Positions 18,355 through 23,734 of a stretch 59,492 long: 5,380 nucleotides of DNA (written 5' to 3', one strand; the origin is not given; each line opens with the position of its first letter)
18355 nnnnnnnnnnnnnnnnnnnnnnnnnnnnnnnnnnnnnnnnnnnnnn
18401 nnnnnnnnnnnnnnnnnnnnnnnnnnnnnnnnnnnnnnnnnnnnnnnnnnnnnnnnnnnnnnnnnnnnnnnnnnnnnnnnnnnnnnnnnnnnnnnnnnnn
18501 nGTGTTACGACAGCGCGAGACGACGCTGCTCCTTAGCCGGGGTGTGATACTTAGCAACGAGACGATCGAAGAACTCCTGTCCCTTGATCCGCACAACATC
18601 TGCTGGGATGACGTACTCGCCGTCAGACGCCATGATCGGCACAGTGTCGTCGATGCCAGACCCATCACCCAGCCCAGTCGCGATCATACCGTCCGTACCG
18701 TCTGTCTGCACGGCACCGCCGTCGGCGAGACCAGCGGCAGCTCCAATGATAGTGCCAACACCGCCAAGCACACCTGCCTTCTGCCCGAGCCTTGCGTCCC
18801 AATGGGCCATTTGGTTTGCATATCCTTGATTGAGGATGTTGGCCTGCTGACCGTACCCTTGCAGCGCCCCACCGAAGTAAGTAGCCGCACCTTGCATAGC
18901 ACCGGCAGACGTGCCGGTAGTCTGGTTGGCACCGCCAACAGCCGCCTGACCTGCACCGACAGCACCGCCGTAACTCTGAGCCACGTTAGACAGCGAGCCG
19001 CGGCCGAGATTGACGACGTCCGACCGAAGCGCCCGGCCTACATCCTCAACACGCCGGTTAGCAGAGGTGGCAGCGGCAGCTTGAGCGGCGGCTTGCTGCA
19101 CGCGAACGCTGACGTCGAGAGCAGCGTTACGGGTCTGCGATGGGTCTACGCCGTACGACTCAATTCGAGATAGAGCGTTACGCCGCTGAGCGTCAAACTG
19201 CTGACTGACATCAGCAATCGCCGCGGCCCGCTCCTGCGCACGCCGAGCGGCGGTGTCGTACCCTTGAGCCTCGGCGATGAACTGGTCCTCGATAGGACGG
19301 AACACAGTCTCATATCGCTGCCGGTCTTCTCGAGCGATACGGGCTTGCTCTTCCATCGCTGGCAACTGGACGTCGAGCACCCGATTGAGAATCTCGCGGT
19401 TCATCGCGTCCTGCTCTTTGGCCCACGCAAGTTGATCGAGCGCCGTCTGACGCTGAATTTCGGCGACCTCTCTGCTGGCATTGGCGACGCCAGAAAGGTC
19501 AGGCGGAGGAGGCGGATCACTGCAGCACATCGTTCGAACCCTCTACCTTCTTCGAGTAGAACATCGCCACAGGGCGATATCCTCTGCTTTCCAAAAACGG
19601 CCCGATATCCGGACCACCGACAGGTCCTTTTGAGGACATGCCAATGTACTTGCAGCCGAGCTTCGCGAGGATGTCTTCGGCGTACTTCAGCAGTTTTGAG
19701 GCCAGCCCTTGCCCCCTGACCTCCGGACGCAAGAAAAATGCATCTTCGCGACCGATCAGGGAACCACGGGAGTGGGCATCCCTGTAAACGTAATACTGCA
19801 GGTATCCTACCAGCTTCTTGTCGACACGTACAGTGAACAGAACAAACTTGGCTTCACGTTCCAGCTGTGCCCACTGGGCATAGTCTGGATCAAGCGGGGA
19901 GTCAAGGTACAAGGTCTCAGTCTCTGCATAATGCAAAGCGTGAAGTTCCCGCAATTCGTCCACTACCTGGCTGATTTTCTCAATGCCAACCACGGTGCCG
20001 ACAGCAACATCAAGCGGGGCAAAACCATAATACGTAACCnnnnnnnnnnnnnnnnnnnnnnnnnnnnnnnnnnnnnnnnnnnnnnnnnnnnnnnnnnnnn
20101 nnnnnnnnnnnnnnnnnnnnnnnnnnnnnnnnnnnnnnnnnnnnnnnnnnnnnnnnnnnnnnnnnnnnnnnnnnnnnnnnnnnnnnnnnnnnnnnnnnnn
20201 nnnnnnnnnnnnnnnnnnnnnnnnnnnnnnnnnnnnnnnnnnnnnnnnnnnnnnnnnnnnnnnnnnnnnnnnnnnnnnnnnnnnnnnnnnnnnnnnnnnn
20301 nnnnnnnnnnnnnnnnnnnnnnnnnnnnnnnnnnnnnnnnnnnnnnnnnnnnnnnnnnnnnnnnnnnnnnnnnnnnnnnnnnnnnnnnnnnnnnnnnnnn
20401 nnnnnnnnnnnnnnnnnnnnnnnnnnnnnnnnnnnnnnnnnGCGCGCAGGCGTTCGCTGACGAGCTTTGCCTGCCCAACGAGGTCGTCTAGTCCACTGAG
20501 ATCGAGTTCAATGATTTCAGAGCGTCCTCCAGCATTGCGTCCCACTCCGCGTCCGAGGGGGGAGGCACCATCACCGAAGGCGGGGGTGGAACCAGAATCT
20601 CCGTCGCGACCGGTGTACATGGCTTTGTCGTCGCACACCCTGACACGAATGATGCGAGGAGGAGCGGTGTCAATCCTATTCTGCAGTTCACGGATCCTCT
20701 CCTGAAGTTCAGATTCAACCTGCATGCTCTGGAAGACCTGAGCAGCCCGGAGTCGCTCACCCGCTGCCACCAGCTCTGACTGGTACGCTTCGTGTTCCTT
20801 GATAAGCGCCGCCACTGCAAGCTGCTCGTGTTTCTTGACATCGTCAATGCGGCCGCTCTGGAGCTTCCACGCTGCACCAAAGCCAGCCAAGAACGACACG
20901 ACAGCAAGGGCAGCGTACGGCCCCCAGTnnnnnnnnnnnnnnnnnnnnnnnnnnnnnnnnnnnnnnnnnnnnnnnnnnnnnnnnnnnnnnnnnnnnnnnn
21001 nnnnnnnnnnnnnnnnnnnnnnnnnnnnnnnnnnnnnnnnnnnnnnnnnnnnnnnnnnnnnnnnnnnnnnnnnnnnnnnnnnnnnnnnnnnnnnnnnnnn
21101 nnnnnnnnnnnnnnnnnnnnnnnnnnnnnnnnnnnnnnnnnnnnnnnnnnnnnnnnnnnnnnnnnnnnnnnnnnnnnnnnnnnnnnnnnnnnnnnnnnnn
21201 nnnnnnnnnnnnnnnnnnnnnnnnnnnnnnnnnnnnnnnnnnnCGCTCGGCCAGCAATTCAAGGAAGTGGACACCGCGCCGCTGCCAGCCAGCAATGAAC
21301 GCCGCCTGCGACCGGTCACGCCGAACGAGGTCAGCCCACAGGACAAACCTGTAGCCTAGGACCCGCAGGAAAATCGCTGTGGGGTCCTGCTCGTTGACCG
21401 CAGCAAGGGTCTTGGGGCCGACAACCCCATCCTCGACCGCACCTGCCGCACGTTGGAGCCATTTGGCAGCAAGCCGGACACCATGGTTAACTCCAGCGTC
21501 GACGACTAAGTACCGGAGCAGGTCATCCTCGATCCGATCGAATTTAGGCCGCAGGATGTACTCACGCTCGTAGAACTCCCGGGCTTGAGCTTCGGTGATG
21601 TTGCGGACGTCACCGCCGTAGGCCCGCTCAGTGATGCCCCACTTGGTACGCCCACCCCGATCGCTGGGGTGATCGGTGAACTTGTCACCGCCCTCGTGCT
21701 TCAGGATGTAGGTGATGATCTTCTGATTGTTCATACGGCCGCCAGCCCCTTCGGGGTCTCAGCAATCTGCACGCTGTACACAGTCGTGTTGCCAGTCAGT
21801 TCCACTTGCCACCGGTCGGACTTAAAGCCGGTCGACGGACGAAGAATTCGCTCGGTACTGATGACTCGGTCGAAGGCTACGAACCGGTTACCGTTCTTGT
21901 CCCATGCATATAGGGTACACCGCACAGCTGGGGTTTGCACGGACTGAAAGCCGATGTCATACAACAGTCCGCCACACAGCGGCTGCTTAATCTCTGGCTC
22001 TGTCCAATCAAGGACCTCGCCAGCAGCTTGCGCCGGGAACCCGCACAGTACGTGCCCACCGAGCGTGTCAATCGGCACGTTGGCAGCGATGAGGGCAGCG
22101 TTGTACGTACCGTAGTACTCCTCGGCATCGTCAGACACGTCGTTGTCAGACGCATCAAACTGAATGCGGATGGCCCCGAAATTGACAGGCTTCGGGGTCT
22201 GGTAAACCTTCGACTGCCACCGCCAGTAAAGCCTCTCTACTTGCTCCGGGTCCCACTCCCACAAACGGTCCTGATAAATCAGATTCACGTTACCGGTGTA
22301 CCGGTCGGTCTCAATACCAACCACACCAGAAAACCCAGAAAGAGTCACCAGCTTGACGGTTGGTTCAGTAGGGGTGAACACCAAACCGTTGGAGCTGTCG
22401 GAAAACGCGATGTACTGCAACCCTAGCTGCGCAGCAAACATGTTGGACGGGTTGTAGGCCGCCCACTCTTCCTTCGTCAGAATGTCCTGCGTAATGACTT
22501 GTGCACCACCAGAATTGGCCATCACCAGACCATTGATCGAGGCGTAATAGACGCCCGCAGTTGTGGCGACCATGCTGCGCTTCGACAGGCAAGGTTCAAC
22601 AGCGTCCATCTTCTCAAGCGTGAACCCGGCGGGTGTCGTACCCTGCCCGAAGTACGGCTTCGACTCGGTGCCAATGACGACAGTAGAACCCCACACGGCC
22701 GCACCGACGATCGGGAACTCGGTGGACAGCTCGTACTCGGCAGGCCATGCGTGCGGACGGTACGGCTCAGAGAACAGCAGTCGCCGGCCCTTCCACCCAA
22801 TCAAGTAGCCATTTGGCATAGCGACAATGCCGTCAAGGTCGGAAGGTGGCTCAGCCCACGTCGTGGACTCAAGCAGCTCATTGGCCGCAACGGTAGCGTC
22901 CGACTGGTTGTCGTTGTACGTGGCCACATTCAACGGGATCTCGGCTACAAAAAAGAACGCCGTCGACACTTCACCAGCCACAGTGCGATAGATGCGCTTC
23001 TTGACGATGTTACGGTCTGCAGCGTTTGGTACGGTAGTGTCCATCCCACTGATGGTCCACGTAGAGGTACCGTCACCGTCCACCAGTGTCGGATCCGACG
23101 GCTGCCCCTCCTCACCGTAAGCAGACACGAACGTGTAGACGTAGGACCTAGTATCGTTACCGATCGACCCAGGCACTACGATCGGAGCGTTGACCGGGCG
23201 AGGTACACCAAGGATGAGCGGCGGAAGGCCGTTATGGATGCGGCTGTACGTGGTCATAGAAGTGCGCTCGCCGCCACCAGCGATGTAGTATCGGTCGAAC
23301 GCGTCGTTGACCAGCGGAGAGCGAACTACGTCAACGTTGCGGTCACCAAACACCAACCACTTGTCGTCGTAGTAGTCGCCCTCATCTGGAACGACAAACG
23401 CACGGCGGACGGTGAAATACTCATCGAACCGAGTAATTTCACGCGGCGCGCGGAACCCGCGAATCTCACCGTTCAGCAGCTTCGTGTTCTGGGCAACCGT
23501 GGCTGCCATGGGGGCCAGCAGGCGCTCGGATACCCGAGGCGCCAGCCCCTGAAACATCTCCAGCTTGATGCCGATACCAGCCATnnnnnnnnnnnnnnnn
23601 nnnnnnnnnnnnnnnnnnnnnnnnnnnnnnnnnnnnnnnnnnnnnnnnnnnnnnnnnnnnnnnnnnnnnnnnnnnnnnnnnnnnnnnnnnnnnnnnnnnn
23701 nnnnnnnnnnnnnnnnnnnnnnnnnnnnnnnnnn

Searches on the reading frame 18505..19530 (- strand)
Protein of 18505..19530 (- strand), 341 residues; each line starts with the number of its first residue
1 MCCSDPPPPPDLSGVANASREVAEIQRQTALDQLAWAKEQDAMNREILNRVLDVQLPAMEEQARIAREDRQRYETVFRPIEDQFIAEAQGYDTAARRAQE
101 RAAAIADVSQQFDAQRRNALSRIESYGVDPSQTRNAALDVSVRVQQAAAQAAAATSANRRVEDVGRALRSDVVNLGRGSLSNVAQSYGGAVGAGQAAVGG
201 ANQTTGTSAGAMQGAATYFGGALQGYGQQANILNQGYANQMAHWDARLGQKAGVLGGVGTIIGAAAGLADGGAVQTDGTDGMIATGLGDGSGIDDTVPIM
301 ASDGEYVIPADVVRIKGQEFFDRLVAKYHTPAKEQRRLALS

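Call 8: search_protein_families(library=phrogs, proteins=[window:18505-19530:-], max_evalue=0.001)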
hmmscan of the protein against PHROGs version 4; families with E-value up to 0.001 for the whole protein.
window:18505-19530:- (341 aa): 2 families
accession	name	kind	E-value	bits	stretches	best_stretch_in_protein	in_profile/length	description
phrog_8003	-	head and packaging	9.2e-69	233.5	1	3-333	15-370/389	virion structural protein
phrog_611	-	unknown function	3.3e-09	37.6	1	60-189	18-147/218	-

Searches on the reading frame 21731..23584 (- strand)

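Call 8: search_protein_families(library=phrogs, proteins=[window:21731-23584:-], max_evalue=0.001)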
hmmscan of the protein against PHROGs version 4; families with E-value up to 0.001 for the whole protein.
window:21731-23584:- (617 aa): 3 families
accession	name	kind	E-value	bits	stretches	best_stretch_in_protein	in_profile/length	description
phrog_511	-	head and packaging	1.3e-125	421.8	1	6-614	322-858/862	internal virion protein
phrog_17680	-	unknown function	3e-35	123.2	1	6-283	4-283/356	-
phrog_26027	-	unknown function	2.5e-05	24.9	1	345-479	5-140/201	-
